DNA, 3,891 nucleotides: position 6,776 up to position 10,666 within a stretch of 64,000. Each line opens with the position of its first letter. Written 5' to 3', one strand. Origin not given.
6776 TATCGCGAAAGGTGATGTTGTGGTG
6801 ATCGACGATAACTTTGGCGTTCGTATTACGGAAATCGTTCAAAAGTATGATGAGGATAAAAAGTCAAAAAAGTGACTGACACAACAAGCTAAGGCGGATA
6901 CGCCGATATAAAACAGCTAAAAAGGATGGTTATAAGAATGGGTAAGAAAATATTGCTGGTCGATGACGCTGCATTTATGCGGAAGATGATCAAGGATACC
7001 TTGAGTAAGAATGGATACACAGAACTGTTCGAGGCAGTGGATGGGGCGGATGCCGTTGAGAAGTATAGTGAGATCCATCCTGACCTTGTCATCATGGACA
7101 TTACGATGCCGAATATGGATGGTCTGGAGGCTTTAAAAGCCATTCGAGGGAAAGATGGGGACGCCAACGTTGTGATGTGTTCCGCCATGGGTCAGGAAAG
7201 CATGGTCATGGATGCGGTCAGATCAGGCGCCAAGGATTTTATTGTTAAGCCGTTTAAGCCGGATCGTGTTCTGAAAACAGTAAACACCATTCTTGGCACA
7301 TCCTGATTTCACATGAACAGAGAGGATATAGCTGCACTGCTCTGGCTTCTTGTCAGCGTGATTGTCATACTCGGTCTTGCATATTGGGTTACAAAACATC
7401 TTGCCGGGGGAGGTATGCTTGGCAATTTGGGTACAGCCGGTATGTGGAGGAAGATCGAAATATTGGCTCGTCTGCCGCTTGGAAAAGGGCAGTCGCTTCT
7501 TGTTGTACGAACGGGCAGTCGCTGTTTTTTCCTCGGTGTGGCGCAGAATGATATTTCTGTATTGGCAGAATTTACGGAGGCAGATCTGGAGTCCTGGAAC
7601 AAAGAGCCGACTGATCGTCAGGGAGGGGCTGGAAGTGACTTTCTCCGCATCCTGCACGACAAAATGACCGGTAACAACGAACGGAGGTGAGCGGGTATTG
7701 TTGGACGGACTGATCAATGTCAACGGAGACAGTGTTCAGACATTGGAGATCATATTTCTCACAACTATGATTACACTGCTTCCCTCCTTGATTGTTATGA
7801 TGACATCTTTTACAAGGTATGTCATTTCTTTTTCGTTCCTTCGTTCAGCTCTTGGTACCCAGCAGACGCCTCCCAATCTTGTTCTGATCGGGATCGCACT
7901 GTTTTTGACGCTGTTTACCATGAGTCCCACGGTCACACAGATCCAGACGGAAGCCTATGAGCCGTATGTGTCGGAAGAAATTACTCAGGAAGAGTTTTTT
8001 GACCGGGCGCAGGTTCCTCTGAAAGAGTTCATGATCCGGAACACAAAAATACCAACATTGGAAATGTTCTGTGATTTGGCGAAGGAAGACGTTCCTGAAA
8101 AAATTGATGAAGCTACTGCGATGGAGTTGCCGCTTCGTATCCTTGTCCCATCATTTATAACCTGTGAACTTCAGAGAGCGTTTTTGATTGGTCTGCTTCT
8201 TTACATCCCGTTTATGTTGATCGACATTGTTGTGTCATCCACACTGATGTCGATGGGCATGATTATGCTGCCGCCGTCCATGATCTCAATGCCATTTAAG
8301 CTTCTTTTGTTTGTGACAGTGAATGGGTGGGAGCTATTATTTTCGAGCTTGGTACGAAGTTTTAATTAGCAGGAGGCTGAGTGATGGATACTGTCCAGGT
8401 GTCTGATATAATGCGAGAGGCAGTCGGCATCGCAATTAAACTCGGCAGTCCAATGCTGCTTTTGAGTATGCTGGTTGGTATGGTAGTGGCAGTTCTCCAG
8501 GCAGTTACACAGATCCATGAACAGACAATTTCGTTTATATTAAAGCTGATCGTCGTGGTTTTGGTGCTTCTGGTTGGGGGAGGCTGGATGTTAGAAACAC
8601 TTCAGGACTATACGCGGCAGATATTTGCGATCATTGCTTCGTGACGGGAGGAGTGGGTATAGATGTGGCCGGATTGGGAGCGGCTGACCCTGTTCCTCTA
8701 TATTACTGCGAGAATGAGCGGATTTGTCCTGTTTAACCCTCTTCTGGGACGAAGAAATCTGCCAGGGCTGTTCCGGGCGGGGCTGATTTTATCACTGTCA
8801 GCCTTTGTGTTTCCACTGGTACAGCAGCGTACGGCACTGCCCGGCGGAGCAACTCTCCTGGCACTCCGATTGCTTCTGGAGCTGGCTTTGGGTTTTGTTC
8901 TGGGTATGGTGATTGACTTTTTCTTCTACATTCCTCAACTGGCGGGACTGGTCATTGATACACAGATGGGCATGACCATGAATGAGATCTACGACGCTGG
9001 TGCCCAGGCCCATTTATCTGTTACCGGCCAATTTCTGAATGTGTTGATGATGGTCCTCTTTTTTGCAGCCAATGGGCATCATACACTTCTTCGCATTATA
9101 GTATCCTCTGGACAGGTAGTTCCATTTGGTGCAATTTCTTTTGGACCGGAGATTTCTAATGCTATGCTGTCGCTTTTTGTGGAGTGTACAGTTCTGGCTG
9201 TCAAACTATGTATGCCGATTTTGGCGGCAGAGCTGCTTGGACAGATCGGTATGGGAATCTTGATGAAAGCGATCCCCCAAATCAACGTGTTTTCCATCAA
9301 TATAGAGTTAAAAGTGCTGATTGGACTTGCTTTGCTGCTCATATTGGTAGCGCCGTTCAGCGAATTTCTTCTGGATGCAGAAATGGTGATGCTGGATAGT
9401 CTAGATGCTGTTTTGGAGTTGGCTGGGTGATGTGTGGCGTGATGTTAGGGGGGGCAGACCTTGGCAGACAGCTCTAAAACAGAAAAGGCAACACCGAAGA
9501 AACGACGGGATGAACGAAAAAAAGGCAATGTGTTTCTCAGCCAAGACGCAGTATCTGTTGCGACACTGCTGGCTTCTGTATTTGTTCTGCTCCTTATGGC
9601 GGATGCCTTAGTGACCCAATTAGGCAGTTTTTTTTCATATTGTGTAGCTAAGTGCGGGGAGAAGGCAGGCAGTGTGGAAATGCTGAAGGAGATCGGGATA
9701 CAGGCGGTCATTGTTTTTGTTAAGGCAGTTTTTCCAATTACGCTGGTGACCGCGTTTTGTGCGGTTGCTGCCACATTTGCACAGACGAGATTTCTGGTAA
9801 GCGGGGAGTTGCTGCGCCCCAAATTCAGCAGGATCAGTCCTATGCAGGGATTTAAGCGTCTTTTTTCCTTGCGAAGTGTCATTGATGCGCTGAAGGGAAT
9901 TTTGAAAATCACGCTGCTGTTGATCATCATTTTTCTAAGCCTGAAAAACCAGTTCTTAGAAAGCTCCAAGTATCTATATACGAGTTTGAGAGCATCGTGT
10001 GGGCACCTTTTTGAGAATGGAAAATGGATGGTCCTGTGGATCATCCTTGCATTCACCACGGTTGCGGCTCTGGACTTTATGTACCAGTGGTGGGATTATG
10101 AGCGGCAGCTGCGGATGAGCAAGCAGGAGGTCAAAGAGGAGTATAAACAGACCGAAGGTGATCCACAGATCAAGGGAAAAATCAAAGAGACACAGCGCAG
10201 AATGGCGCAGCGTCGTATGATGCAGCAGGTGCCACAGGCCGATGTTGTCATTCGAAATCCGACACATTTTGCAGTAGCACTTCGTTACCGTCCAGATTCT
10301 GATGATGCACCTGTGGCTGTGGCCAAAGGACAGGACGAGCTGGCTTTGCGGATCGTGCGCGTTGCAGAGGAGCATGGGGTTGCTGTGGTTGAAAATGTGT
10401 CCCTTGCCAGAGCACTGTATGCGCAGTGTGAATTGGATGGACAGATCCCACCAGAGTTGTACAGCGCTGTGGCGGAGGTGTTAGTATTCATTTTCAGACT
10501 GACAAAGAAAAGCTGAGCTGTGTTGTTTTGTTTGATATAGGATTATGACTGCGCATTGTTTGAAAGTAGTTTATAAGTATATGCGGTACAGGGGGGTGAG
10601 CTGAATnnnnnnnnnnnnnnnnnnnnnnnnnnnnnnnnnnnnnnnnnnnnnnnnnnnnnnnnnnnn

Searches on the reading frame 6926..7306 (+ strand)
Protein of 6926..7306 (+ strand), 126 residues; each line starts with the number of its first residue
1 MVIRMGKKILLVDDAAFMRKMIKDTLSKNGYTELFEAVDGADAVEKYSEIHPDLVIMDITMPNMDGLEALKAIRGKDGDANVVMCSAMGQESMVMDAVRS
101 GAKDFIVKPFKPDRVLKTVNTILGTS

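Call 5: search_protein_families(library=pfam, proteins=[window:6926-7306:+], max_evalue=0.01)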
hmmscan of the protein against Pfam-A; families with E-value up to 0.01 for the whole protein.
window:6926-7306:+ (126 aa): 1 family
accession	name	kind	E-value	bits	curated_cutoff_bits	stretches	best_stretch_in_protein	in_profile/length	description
PF00072.30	Response_reg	-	1.1e-30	106.5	30.2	1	9-119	1-110/111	Response regulator receiver domain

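Call 6: search_protein_families(library=ncbifam, proteins=[window:6926-7306:+], max_evalue=0.01)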
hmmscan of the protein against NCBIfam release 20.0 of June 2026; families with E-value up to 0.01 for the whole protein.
window:6926-7306:+ (126 aa): 103 families (the best 25 are shown)
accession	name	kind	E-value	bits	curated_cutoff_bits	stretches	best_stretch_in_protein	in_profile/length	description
NF041367.1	CheY_Halo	equivalog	6.3e-34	116.8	200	1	9-122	1-113/114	chemotaxis protein CheY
NF008469.0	PRK11361.1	equivalog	4.6e-26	91.5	714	1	7-115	5-112/461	acetoacetate metabolism transcriptional regulator AtoC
NF001965.0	PRK00742.1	subfamily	1.1e-25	90.7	293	1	8-111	5-110/357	chemotaxis-specific protein-glutamate methyltransferase CheB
NF007935.0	PRK10651.1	equivalog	1.1e-22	80.3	250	1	7-120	7-121/216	two-component system response regulator NarL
NF007969.0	PRK10693.1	equivalog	1.7e-22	79.9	329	1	5-113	6-113/337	two-component system response regulator RssB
NF045944.1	ResRegRpaBCyano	equivalog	3.7e-22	78.8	330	1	10-123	1-112/229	response regulator transcription factor RpaB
NF051870.1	NAssimRespRegNtrX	equivalog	3.8e-22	78.8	600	1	8-124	3-120/452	nitrogen assimilation response regulator NtrX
NF040689.1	MtrAB_MtrA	equivalog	1e-21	77.3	300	1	9-122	1-112/219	MtrAB system response regulator MtrA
NF012227.0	AdeR_RR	equivalog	2e-21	76.5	340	1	6-123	11-126/239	efflux system response regulator transcription factor AdeR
NF007901.0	PRK10610.1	equivalog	7.2e-21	74.7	189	1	8-122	7-123/129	chemotaxis response regulator CheY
TIGR02154.1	PhoB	equivalog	3e-20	72.5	296.2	1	5-123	1-120/226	phosphate regulon transcriptional regulator PhoB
NF009206.0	PRK12555.1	subfamily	6.7e-20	71.3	342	1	8-111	2-107/340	chemotaxis-specific protein-glutamate methyltransferase CheB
NF045505.1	RR_RssB_Pseudo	equivalog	1.7e-19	70.1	700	1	7-116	6-114/394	two-component system response regulator RssB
TIGR02875.1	spore_0_A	equivalog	3.2e-19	69.2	200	1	8-121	4-120/262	sporulation transcription factor Spo0A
NF041733.1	resp_reg_CseB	equivalog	6e-19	68.3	350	1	8-114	2-106/228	two-component system response regulator CseB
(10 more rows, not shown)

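Call 33: search_solved_structures(query=window:6926-7303:+, max_evalue=1e-20, show_alignments=3)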
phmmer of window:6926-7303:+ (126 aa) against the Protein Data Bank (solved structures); distinct sequences matched with E-value up to 1e-20: 19.
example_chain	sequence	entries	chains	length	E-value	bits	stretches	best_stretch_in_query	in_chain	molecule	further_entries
4iga_A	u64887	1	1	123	3.8e-43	149.4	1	4-122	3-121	Chemotaxis protein CheY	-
1tmy_A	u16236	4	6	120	1e-42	148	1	5-122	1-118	CHEY PROTEIN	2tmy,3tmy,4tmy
1u0s_Y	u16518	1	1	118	4.9e-42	145.8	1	6-122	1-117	Chemotaxis protein cheY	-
6c40_B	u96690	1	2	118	4.1e-40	139.6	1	6-122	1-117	Chemotaxis protein CheY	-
4qyw_A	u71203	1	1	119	1.6e-39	137.7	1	6-122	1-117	Chemotaxis protein CheY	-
9rhz_C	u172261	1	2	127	3.1e-37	130.4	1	7-120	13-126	Chemotaxis protein CheY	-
8q52_A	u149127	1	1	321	4.2e-36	126.7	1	7-113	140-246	Leucine-specific-binding protein,Chemotaxis protein CheY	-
6er7_A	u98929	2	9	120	2.9e-34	120.7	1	8-124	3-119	120aa long hypothetical chemotaxis protein (CheY)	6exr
6ekg_Y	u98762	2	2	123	7.6e-29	103.3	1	8-122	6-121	Chemotaxis protein CheY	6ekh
7od9_B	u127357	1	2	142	1.1e-28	102.8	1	8-122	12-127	Response regulator receiver protein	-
9xzo_A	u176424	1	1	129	9.2e-24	86.9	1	8-125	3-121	De novo protein M1X0B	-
3cwo_X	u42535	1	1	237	2.5e-23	85.5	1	36-109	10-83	beta/alpha-barrel protein based on 1THF and 1TMY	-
2lle_A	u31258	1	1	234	2.7e-22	82.2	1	36-109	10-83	Chemotaxis protein CheY, Imidazole glycerol phosphate synthase subunit HisF chimera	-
3hzh_A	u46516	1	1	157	3e-22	82.1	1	8-122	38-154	Chemotaxis response regulator (CheY-3)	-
6azr_B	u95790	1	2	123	1.6e-21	79.7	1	5-123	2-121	Chemotaxis regulator-transmits chemoreceptor signals to flagelllar motor components CheY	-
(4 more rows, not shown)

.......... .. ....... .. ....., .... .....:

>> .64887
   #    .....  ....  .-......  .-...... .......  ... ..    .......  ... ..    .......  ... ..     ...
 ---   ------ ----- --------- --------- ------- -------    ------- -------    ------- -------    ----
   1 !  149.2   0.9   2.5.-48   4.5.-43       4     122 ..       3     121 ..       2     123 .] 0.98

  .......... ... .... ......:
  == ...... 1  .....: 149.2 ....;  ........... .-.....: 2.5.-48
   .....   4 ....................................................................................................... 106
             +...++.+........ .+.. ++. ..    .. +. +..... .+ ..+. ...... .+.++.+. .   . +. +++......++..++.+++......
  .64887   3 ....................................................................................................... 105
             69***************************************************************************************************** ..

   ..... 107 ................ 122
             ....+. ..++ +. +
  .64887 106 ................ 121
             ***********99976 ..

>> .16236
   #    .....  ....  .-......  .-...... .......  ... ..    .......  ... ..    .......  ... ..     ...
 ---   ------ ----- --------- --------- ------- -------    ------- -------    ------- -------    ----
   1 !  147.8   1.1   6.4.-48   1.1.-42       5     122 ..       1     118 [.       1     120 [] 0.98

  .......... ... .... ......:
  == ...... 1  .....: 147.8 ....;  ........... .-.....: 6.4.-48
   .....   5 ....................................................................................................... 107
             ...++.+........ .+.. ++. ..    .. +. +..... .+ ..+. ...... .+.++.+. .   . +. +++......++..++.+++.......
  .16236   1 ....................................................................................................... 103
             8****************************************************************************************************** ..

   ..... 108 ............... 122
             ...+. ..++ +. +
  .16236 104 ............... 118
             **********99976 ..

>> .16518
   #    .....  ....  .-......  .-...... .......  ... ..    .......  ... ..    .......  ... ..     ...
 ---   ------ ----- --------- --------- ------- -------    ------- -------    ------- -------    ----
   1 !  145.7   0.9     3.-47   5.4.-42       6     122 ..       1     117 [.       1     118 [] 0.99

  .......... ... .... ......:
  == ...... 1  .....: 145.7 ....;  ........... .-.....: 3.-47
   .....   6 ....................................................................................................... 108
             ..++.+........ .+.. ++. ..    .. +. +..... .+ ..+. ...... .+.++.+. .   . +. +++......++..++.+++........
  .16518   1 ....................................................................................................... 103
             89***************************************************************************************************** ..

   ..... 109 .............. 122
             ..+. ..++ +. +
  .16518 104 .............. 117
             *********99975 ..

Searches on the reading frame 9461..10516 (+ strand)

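Call 14: search_protein_families(library=ncbifam, proteins=[window:9461-10516:+], max_evalue=0.0001)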
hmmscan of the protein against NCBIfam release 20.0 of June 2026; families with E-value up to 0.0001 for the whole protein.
window:9461-10516:+ (351 aa): 9 families
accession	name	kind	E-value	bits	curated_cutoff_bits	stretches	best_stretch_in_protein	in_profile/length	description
TIGR00328.1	flhB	equivalog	6.4e-119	397.2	349.25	1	5-350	2-347/348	flagellar biosynthesis protein FlhB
TIGR01404.2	FlhB_rel_III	equivalog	6.2e-103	344.8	358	1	6-344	2-338/341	type III secretion system export apparatus subunit SctU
NF009411.0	PRK12772.1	equivalog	4.4e-101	339.2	739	1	1-350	260-609/610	fused FliR family export protein/FlhB family type III secretion system protein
NF009364.0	PRK12721.1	equivalog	3.8e-75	253.2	381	1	4-348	2-344/352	EscU/YscU/HrcU family type III secretion system export apparatus switch protein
NF009117.0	PRK12468.1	equivalog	8.9e-66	222.2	712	1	2-349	5-352/386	flagellar biosynthesis protein FlhB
NF004950.0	PRK06298.1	equivalog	2.8e-65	220.8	434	1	5-348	3-345/360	type III secretion system protein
NF006017.0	PRK08156.1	equivalog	6e-60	203.4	394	1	4-342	2-333/367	EscU/YscU/HrcU family type III secretion system export apparatus switch protein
NF009412.0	PRK12773.1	equivalog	1.3e-51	175.6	886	1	3-342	300-640/649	flagellar biosynthesis protein FlhB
TIGR00789.1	flhB_rel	hypoth_equivalog_domain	7.4e-20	71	117.35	1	269-349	3-82/84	FlhB-like flagellar biosynthesis protein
